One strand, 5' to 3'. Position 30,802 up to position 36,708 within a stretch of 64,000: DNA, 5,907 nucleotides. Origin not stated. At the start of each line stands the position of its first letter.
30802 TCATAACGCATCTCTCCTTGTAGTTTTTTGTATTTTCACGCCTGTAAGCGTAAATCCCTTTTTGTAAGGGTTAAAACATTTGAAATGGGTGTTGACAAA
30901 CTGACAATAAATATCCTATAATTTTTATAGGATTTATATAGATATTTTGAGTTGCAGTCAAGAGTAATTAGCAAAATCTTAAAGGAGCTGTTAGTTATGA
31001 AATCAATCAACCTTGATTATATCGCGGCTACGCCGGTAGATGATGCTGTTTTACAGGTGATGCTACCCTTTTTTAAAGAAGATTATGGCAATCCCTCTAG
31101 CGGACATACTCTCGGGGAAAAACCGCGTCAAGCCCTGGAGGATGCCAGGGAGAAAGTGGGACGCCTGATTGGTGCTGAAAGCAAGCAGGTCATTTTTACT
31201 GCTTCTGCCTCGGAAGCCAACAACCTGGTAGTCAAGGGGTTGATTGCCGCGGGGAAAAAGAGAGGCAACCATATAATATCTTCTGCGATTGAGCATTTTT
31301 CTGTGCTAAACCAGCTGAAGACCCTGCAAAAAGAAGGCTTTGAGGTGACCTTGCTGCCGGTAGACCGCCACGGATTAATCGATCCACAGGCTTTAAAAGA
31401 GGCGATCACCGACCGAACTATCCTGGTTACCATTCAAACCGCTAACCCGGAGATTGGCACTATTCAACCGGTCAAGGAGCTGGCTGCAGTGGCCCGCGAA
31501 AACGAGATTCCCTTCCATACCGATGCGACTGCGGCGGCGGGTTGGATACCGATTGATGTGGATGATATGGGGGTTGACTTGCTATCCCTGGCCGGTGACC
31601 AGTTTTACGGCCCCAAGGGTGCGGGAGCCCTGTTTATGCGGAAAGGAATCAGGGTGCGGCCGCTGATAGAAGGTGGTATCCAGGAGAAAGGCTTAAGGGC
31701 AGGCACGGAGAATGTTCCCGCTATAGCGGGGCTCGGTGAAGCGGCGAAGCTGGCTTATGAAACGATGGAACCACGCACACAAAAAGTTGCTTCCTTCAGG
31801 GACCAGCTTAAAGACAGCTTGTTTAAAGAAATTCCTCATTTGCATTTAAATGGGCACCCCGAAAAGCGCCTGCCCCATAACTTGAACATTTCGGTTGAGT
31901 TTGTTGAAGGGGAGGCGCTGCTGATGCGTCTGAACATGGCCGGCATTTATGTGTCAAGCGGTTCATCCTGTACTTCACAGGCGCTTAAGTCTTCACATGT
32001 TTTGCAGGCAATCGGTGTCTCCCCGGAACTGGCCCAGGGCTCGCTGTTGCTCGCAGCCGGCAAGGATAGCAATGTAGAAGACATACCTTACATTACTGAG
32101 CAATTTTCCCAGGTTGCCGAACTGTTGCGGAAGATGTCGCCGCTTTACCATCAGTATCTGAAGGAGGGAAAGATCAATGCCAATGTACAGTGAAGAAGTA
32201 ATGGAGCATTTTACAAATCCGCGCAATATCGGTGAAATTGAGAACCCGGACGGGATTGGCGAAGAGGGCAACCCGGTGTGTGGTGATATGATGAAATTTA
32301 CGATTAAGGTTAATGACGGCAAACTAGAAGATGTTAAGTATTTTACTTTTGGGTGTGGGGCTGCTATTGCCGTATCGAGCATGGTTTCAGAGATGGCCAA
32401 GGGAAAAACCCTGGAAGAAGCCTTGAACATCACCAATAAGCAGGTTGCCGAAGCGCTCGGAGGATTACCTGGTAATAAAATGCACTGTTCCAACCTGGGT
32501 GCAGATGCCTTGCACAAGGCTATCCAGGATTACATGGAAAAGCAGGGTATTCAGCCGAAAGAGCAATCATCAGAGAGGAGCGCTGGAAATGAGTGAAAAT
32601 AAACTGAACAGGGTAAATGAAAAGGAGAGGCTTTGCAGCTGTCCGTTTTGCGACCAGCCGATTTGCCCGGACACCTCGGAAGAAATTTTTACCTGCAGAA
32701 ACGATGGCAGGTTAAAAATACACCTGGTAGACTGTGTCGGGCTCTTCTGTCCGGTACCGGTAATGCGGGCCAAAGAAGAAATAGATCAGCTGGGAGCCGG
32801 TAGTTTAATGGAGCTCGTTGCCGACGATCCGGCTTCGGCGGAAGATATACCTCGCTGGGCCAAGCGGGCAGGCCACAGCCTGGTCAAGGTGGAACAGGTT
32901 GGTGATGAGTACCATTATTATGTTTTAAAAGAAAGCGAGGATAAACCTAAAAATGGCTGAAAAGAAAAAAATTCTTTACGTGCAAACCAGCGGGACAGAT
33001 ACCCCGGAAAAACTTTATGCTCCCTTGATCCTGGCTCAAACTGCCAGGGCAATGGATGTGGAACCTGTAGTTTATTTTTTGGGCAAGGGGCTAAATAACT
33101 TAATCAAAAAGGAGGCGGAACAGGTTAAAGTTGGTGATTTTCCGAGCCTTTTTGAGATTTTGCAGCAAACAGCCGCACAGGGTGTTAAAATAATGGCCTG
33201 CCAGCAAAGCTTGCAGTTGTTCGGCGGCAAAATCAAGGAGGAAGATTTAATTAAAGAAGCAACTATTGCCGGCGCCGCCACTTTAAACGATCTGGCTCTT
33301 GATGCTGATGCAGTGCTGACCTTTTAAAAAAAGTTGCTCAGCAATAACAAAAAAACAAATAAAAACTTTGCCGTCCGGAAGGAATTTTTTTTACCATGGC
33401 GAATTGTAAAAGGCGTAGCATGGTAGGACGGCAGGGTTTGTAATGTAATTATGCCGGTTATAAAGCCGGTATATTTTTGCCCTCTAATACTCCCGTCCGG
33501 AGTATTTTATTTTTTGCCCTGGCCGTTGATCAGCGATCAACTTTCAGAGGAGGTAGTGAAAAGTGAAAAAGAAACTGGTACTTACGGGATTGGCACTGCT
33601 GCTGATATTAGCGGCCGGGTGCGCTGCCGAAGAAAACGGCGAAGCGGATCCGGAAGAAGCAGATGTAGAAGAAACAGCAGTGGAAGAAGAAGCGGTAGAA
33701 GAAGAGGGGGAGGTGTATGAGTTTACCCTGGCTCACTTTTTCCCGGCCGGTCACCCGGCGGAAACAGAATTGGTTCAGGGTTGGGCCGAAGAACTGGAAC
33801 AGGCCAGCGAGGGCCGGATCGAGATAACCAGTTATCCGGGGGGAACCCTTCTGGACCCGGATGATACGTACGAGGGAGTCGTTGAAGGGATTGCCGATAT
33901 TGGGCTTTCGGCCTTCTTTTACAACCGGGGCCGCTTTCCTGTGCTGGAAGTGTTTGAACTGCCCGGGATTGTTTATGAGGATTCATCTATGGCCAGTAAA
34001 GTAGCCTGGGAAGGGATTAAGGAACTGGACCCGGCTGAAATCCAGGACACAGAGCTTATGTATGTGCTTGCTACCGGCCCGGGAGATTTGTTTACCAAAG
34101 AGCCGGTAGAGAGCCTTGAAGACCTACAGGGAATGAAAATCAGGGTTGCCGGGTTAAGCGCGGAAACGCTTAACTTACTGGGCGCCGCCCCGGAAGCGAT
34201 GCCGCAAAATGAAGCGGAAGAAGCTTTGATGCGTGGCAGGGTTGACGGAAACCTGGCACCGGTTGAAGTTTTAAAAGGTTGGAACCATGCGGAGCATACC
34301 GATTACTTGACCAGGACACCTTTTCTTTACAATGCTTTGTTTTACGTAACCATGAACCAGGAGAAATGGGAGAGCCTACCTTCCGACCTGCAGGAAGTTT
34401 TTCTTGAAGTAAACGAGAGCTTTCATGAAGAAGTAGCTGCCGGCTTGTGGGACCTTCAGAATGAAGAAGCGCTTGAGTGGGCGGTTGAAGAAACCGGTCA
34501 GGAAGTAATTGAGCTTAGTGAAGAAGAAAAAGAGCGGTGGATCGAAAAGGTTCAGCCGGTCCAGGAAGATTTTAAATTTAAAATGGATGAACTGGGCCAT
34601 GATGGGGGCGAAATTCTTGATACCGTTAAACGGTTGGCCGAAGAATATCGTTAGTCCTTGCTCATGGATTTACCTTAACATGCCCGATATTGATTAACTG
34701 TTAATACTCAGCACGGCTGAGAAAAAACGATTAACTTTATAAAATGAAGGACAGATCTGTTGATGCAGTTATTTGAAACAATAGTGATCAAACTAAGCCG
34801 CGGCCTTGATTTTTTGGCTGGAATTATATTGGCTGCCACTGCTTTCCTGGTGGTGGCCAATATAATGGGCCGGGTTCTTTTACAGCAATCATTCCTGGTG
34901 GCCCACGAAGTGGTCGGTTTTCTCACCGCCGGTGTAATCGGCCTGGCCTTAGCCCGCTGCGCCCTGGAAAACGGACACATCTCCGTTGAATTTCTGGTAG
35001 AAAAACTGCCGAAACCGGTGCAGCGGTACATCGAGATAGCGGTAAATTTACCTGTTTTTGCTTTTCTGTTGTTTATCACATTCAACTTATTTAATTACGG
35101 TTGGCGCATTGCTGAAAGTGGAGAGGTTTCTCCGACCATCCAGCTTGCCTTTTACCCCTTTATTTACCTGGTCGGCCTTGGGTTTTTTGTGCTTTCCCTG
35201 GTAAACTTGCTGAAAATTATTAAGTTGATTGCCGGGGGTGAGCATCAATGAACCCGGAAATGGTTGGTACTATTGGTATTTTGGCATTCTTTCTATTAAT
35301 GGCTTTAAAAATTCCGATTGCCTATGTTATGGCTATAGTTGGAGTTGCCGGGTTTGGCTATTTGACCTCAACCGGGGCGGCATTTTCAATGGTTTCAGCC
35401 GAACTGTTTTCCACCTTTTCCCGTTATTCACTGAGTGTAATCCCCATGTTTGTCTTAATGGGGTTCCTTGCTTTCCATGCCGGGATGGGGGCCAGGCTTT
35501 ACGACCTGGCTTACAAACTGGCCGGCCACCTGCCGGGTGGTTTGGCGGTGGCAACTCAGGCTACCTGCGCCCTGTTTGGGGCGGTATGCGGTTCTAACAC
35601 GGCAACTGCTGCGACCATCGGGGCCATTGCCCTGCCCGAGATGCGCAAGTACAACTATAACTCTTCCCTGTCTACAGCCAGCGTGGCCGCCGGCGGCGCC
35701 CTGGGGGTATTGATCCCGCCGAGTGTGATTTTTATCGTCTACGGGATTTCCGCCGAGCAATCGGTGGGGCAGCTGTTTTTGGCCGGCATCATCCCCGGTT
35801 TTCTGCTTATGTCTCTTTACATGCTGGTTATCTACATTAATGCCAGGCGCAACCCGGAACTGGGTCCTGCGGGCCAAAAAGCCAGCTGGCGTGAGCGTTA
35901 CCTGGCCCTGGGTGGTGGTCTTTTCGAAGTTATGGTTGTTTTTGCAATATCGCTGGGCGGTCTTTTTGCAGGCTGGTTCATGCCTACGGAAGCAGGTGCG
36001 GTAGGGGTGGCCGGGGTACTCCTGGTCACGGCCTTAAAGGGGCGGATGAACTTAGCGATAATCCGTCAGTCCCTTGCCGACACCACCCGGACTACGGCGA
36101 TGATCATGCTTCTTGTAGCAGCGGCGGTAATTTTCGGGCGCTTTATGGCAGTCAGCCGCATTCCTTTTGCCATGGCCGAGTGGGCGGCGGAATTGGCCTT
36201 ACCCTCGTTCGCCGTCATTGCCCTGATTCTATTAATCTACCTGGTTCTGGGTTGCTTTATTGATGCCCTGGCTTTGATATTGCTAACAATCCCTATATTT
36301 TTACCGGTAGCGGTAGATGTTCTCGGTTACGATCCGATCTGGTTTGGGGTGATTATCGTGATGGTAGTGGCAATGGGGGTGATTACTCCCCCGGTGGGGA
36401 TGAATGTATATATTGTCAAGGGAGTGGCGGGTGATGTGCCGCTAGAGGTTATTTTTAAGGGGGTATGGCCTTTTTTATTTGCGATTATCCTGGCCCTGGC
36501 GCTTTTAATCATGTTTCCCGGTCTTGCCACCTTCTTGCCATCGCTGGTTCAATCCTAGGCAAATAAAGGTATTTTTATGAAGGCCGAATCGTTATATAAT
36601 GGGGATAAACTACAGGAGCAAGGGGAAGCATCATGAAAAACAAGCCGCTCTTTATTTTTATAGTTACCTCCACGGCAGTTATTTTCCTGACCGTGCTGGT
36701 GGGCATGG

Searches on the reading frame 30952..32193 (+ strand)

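Call 40: search_protein_families(library=pfam, proteins=[window:30952-32193:+], max_evalue=0.00001)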
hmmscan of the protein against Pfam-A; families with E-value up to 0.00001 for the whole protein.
window:30952-32193:+ (413 aa): 3 families
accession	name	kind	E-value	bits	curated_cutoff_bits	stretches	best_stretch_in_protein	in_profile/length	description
PF00266.25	Aminotran_5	-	6.6e-69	233.1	21.5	1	19-349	1-350/371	Aminotransferase class-V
PF01212.27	Beta_elim_lyase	-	1.8e-07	31.2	27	1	66-193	38-170/288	Beta-eliminating lyase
PF01041.23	DegT_DnrJ_EryC1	-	4.1e-07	30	19.8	1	77-197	39-151/360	DegT/DnrJ/EryC1/StrS aminotransferase family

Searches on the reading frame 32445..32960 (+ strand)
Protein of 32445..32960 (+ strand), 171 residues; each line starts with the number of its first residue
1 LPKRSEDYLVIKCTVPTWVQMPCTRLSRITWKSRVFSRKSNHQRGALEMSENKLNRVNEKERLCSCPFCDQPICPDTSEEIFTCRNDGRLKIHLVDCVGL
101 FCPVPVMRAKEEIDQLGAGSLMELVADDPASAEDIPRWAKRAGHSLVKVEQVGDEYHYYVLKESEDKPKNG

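Call 40: search_protein_families(library=pfam, proteins=[window:32445-32960:+], max_evalue=0.00001)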
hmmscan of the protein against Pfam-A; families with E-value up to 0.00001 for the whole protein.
window:32445-32960:+ (171 aa): 1 family
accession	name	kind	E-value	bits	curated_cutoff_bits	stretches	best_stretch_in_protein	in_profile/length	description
PF01206.22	TusA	-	1.2e-22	79.9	28.6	1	95-162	3-70/70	Sulfurtransferase TusA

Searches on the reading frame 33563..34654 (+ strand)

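Call 40: search_protein_families(library=pfam, proteins=[window:33563-34654:+], max_evalue=0.00001)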
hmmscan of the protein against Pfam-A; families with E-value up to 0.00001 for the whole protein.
window:33563-34654:+ (363 aa): 1 family
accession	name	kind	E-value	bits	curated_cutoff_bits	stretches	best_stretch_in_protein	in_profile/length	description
PF03480.18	DctP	-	6.3e-46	157.4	23.4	1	57-336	2-281/286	Bacterial extracellular solute-binding protein, family 7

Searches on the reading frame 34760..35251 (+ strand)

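Call 40: search_protein_families(library=pfam, proteins=[window:34760-35251:+], max_evalue=0.00001)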
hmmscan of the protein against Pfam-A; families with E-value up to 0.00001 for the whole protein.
window:34760-35251:+ (163 aa): 1 family
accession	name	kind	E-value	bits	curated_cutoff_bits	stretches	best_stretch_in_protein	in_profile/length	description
PF04290.18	DctQ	-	2.4e-21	76.4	28.3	1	29-157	3-130/132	Tripartite ATP-independent periplasmic transporters, DctQ component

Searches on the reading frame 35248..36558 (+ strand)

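Call 40: search_protein_families(library=pfam, proteins=[window:35248-36558:+], max_evalue=0.00001)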
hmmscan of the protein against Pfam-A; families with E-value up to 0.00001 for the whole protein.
window:35248-36558:+ (436 aa): 1 family
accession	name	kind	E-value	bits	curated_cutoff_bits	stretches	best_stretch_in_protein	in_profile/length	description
PF06808.19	DctM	-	2e-99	333.7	23.8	1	12-426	2-413/413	Tripartite ATP-independent periplasmic transporter, DctM component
